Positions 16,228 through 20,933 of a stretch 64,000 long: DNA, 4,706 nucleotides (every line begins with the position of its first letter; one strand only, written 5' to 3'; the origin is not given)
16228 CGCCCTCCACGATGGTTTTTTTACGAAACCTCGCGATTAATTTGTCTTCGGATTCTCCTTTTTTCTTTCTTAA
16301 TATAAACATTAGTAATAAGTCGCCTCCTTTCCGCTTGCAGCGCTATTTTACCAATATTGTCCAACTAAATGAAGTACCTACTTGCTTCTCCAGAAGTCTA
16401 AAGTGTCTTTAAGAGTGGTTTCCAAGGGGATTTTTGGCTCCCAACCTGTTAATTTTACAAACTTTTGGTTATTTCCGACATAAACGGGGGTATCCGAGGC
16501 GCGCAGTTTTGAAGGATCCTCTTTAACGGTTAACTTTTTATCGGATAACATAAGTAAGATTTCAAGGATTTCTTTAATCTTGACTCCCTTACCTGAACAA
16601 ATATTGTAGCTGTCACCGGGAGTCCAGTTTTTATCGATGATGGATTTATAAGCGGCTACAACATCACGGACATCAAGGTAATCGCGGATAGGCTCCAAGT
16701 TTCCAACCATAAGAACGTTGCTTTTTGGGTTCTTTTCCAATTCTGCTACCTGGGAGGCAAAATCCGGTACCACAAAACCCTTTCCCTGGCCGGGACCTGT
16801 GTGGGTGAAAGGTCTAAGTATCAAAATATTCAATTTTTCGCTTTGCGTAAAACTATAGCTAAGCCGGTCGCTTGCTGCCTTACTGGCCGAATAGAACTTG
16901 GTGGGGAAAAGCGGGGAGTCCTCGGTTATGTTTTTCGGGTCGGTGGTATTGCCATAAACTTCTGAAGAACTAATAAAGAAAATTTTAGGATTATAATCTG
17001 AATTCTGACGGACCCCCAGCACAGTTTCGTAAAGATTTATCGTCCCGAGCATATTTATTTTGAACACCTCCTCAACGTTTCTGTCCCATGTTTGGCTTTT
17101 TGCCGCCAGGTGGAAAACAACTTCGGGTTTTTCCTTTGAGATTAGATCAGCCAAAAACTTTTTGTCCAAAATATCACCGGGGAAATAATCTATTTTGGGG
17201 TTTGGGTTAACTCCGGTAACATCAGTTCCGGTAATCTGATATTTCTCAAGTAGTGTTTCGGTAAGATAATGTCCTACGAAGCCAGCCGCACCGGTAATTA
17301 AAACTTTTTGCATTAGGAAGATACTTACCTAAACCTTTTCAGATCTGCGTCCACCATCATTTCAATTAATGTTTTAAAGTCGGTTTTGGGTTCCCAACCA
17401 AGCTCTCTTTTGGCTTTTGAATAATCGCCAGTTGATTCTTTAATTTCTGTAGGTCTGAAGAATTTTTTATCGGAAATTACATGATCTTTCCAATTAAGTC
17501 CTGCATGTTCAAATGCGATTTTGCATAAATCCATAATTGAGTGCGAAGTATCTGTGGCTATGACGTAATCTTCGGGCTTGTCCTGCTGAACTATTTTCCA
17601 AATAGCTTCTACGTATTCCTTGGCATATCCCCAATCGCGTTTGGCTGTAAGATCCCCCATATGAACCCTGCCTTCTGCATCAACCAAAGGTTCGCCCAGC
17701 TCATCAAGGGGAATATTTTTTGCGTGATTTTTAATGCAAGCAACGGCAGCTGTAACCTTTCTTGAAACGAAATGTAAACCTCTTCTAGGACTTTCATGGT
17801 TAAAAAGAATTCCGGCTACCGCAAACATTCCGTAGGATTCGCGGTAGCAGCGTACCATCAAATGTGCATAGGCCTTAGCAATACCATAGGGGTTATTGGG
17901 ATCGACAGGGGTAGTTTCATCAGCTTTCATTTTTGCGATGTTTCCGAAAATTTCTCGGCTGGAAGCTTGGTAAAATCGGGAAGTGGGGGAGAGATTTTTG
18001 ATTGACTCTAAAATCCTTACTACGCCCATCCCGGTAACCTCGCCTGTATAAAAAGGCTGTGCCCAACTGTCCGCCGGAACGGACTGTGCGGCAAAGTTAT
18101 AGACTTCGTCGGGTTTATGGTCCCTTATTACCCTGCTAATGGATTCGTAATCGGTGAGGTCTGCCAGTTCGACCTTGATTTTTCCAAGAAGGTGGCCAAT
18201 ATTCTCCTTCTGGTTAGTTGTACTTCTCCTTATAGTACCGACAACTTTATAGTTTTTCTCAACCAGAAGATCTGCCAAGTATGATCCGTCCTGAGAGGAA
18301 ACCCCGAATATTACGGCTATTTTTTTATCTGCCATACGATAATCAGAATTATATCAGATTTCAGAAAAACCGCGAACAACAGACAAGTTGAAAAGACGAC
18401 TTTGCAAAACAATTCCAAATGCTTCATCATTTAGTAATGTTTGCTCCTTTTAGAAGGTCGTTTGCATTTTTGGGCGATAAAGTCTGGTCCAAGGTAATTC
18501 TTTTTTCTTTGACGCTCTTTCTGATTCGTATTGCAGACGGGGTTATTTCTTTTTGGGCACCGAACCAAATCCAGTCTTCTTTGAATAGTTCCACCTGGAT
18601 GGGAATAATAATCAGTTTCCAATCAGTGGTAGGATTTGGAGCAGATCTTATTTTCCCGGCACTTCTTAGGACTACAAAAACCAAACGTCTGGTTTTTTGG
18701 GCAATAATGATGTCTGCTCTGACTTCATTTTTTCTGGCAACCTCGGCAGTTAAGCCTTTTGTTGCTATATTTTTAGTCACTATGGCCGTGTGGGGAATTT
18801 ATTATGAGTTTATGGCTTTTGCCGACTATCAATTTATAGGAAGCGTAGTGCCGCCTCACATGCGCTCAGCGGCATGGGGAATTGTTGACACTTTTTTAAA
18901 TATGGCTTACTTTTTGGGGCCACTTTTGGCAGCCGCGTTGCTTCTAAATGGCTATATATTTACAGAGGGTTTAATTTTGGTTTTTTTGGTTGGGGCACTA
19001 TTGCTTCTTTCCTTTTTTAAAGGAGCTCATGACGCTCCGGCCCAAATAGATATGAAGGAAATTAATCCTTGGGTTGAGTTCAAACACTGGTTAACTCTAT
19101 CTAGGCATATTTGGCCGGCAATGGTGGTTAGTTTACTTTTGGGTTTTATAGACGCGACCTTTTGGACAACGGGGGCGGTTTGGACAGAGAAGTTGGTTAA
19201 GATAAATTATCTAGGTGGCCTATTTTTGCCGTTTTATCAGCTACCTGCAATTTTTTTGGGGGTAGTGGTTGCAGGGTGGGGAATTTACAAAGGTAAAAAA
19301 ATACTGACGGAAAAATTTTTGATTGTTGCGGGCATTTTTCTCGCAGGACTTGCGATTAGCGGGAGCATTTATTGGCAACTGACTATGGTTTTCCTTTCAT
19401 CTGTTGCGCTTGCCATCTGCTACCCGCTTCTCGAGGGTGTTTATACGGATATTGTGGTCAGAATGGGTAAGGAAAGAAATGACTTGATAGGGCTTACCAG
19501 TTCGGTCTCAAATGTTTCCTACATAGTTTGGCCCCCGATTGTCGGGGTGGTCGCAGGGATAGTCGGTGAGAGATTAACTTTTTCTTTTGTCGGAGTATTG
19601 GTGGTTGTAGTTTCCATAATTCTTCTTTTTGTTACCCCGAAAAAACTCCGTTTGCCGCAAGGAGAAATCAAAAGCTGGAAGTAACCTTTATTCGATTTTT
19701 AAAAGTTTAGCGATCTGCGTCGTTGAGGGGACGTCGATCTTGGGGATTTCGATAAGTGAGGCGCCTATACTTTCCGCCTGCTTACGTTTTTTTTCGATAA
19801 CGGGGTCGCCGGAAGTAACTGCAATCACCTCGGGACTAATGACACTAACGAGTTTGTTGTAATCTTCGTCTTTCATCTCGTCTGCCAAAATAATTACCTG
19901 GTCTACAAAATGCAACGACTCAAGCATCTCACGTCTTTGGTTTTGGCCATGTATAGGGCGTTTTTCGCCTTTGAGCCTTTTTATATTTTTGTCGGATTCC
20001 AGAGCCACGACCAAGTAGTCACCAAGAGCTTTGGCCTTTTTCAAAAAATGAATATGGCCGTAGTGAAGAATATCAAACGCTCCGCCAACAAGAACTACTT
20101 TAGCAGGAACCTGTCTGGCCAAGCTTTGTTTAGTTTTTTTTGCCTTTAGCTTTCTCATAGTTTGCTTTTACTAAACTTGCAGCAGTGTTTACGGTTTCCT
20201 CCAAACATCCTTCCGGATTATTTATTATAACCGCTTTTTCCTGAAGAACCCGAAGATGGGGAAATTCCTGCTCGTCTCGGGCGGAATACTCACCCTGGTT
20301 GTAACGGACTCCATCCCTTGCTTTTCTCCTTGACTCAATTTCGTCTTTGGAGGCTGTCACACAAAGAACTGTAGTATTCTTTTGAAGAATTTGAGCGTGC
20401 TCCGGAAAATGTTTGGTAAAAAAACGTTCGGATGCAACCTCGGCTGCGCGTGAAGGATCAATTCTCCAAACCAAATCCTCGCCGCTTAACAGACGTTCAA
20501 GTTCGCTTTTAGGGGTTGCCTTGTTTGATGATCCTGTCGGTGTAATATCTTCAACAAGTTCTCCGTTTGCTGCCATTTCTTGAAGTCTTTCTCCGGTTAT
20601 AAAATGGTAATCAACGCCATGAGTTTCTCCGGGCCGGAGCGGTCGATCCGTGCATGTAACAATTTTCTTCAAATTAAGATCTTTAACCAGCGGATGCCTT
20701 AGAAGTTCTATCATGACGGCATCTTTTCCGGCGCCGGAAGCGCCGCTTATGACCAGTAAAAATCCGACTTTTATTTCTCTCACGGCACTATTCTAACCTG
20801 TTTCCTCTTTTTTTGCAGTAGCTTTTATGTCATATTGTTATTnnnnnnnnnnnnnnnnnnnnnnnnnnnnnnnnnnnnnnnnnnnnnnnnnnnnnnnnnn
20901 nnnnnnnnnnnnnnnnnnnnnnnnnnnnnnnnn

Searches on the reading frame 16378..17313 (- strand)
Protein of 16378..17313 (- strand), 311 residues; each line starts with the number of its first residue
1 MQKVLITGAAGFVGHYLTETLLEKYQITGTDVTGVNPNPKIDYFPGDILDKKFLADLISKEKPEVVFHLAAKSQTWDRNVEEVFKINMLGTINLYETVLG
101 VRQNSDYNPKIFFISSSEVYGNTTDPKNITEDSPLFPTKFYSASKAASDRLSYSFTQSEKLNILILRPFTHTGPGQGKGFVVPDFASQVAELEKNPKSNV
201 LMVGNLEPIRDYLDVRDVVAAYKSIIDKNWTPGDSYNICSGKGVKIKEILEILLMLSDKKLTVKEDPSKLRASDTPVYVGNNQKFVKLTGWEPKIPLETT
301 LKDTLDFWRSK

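Call 91: search_protein_families(library=ncbifam, proteins=[window:16378-17313:-], max_evalue=0.0001)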
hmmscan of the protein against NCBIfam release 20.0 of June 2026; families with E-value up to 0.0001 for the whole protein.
window:16378-17313:- (311 aa): 24 families
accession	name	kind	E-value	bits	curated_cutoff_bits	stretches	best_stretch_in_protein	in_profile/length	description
TIGR01181.1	dTDP_gluc_dehyt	equivalog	1.8e-38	132.5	365.1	1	3-309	1-312/321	dTDP-glucose 4,6-dehydratase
TIGR04180.1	EDH_00030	hypoth_equivalog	2e-38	132.2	475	1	4-294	1-295/297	NAD-dependent 4,6-dehydratase LegB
TIGR01179.1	galE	equivalog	7e-30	104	262.3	1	3-308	1-324/332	UDP-glucose 4-epimerase GalE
TIGR01472.1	gmd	equivalog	8.6e-22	77.8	415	1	4-268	3-279/342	GDP-mannose 4,6-dehydratase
TIGR02622.1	CDP_4_6_dhtase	equivalog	4.9e-20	72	278.45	1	2-309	5-331/352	CDP-glucose 4,6-dehydratase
NF005998.1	PRK08125.1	equivalog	5e-20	71.4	777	1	2-308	316-649/649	bifunctional UDP-4-amino-4-deoxy-L-arabinose formyltransferase/UDP-glucuronic acid oxidase ArnA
NF008872.0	PRK11908.1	equivalog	6.2e-20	71.5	294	1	1-310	1-337/349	bifunctional UDP-4-keto-pentose/UDP-xylose synthase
TIGR02197.1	heptose_epim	equivalog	8.7e-19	67.8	274.6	1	4-273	1-278/316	ADP-glyceromanno-heptose 6-epimerase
NF007582.0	PRK10217.1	equivalog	4.1e-18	65.6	698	1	1-257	1-270/355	dTDP-glucose 4,6-dehydratase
NF007490.0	PRK10084.1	subfamily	5e-17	61.9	649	1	3-308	2-334/361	dTDP-glucose 4,6-dehydratase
NF043036.1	ErythonDh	equivalog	7.3e-16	58.3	325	1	3-156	2-164/321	D-erythronate dehydrogenase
TIGR03466.1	HpnA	hypoth_equivalog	1.9e-15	56.6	367.65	1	3-299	2-284/327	hopanoid-associated sugar epimerase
NF042423.1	oxyalk_red_Shew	equivalog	5.6e-14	51.9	580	1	2-264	9-264/331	2-alkyl-3-oxoalkanoate reductase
NF047922.1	GDPFucSynFcl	equivalog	6.7e-12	45.5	500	1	2-308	3-301/308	GDP-L-fucose synthase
NF042422.1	oxyalk_red_OleD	equivalog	5e-09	36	580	1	3-259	2-252/329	2-alkyl-3-oxoalkanoate reductase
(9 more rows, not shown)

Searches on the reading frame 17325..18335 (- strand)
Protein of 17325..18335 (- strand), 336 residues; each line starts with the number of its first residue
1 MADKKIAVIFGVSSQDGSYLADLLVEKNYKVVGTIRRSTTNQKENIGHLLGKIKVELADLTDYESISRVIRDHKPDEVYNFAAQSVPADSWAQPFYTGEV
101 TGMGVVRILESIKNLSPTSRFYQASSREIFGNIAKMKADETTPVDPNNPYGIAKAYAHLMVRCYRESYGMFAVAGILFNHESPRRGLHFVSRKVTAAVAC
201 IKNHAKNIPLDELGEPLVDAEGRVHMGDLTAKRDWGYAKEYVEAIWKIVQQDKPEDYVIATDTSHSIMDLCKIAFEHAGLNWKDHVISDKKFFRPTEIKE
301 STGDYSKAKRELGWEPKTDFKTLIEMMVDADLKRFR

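Call 91: search_protein_families(library=ncbifam, proteins=[window:17325-18335:-], max_evalue=0.0001)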
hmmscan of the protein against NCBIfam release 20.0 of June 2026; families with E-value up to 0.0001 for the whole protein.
window:17325-18335:- (336 aa): 11 families
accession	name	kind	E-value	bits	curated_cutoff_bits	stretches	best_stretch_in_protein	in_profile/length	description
TIGR01472.1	gmd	equivalog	4.5e-100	335.2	415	1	5-334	1-341/342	GDP-mannose 4,6-dehydratase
TIGR01181.1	dTDP_gluc_dehyt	equivalog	2e-28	99.4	365.1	1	29-329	26-309/321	dTDP-glucose 4,6-dehydratase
TIGR02622.1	CDP_4_6_dhtase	equivalog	4.2e-20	72.2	278.45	1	6-168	6-172/352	CDP-glucose 4,6-dehydratase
TIGR04180.1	EDH_00030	hypoth_equivalog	4.4e-19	68.6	475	1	11-318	5-296/297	NAD-dependent 4,6-dehydratase LegB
TIGR01179.1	galE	equivalog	1.2e-16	60.5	262.3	1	17-325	12-319/332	UDP-glucose 4-epimerase GalE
NF007582.0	PRK10217.1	equivalog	6.6e-12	45.2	698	1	54-325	54-325/355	dTDP-glucose 4,6-dehydratase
NF007490.0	PRK10084.1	subfamily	2.4e-11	43.2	649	1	54-329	53-332/361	dTDP-glucose 4,6-dehydratase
NF043036.1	ErythonDh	equivalog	2.6e-08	33.5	325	1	51-164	52-163/321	D-erythronate dehydrogenase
NF007956.0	PRK10675.1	subfamily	7.2e-06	25.3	394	1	10-157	6-156/338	UDP-glucose 4-epimerase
NF004823.0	PRK06179.1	subfamily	8.7e-06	25.3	310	1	2-71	3-66/271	oxidoreductase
NF004824.0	PRK06180.1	subfamily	1.3e-05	24.5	298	1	2-73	2-72/279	oxidoreductase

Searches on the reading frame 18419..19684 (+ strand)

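Call 3: search_protein_families(library=pfam, proteins=[window:18419-19684:+], max_evalue=0.01)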
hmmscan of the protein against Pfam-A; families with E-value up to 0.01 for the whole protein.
window:18419-19684:+ (421 aa): 1 family
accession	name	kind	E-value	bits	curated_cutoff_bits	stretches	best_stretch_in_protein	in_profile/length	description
PF07690.21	MFS_1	-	7e-18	65.1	33.4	2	30-344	2-321/347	Major Facilitator Superfamily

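Call 91: search_protein_families(library=ncbifam, proteins=[window:18419-19684:+], max_evalue=0.0001)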
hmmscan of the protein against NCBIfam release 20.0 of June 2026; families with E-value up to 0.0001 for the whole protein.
window:18419-19684:+ (421 aa): 1 family
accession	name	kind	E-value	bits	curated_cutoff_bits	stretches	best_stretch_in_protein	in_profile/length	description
TIGR00880.1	2_A_01_02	superfamily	2.3e-09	37.5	131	1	292-407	26-139/141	multidrug resistance protein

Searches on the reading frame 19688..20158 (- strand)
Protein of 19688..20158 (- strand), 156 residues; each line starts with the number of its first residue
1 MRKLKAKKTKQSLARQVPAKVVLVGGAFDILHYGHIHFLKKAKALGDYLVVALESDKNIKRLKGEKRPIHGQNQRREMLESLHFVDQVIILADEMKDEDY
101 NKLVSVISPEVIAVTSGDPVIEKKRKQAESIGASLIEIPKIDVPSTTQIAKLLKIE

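Call 3: search_protein_families(library=pfam, proteins=[window:19688-20158:-], max_evalue=0.01)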
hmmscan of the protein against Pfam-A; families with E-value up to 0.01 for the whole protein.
window:19688-20158:- (156 aa): 1 family
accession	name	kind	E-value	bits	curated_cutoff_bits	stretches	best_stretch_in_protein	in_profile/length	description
PF01467.32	CTP_transf_like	-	6.2e-15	56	21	1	23-106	1-78/133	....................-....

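Call 4: search_protein_families(library=ncbifam, proteins=[window:19688-20158:-], max_evalue=0.01)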
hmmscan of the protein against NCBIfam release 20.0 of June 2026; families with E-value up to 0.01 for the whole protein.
window:19688-20158:- (156 aa): 15 families
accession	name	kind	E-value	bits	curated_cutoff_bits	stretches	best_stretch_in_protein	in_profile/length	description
TIGR02199.1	rfaE_dom_II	equivalog_domain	9.3e-32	109.8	181.5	1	14-151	6-140/144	D-glycero-beta-D-manno-heptose 1-phosphate adenylyltransferase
NF008454.0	PRK11316.1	equivalog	1.9e-27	96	521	1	10-151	331-469/475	bifunctional D-glycero-beta-D-manno-heptose-7-phosphate kinase/D-glycero-beta-D-manno-heptose 1-phosphate adenylyltransferase HldE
TIGR01518.1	g3p_cytidyltrns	equivalog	1.5e-17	63.9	165.4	1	22-151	1-123/125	glycerol-3-phosphate cytidylyltransferase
TIGR00125.1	cyt_tran_rel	domain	1.6e-17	63.5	27.7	1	21-86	1-63/65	adenylyltransferase/cytidyltransferase family protein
NF001985.0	PRK00777.1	subfamily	5.9e-12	45.9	104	1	20-82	5-65/157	pantetheine-phosphate adenylyltransferase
NF002250.0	PRK01170.1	subfamily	2.7e-08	33.7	489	1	21-90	2-70/322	bifunctional pantetheine-phosphate adenylyltransferase/NTP phosphatase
NF041124.1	CoaD_Thcocales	equivalog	1.8e-07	31.2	290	1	20-63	5-48/156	phosphopantetheine adenylyltransferase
NF005518.0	PRK07143.1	equivalog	8e-06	25.5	232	1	20-105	16-103/281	hypothetical protein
NF045965.1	RibF_rel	equivalog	1.4e-05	24.7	200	1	22-104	15-103/279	FAD synthase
TIGR01510.1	coaD_prev_kdtB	equivalog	4.8e-05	23.4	103.3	1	22-81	2-54/155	pantetheine-phosphate adenylyltransferase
NF004162.0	PRK05627.1-5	equivalog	0.00066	19.2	241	1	20-93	14-88/304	bifunctional riboflavin kinase/FAD synthetase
NF005988.0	PRK08099.1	equivalog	0.00089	18.5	201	1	3-102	47-152/411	multifunctional transcriptional regulator/nicotinamide-nucleotide adenylyltransferase/ribosylnicotinamide kinase NadR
NF005519.0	PRK07152.1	equivalog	0.0018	17.3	315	1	20-44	2-26/361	nicotinate-nucleotide adenylyltransferase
NF000840.1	PRK00071.1-3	equivalog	0.0022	17.5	150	0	19-44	6-31/201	nicotinate-nucleotide adenylyltransferase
NF003787.0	PRK05379.1-4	equivalog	0.0099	14.9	449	0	22-102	13-89/346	bifunctional nicotinamide-nucleotide adenylyltransferase/Nudix hydroxylase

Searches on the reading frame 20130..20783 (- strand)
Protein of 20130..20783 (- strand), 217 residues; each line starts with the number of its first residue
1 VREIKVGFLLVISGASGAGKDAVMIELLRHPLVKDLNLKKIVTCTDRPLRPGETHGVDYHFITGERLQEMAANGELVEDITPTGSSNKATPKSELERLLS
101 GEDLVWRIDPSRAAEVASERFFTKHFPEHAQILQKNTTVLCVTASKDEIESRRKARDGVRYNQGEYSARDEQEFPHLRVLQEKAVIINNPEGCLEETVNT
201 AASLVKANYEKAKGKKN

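Call 3: search_protein_families(library=pfam, proteins=[window:20130-20783:-], max_evalue=0.01)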
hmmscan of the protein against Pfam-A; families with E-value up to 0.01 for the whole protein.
window:20130-20783:- (217 aa): 1 family
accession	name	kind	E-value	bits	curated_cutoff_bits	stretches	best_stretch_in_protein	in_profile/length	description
PF00625.27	Guanylate_kin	-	5.8e-12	46.1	25.2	1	9-97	4-88/182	Guanylate kinase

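Call 4: search_protein_families(library=ncbifam, proteins=[window:20130-20783:-], max_evalue=0.01)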
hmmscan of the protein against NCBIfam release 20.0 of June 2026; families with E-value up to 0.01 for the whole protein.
window:20130-20783:- (217 aa): 5 families
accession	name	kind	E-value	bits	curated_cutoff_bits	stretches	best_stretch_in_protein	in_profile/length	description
NF011325.0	PRK14738.1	equivalog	4.5e-23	81.6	263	1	8-209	14-196/206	guanylate kinase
TIGR03263.1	guanyl_kin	equivalog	1.4e-18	67.2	160.45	1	8-157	2-134/180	guanylate kinase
NF011324.0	PRK14737.1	equivalog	2.3e-07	30.7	318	1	8-97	6-90/187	guanylate kinase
TIGR02322.1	phosphon_PhnN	equivalog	0.0016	18.1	156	0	8-85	2-75/179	phosphonate metabolism protein/1,5-bisphosphokinase (PRPP-forming) PhnN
NF007485.0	PRK10078.1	equivalog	0.002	17.9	153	0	125-210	100-180/186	ribose 1,5-bisphosphokinase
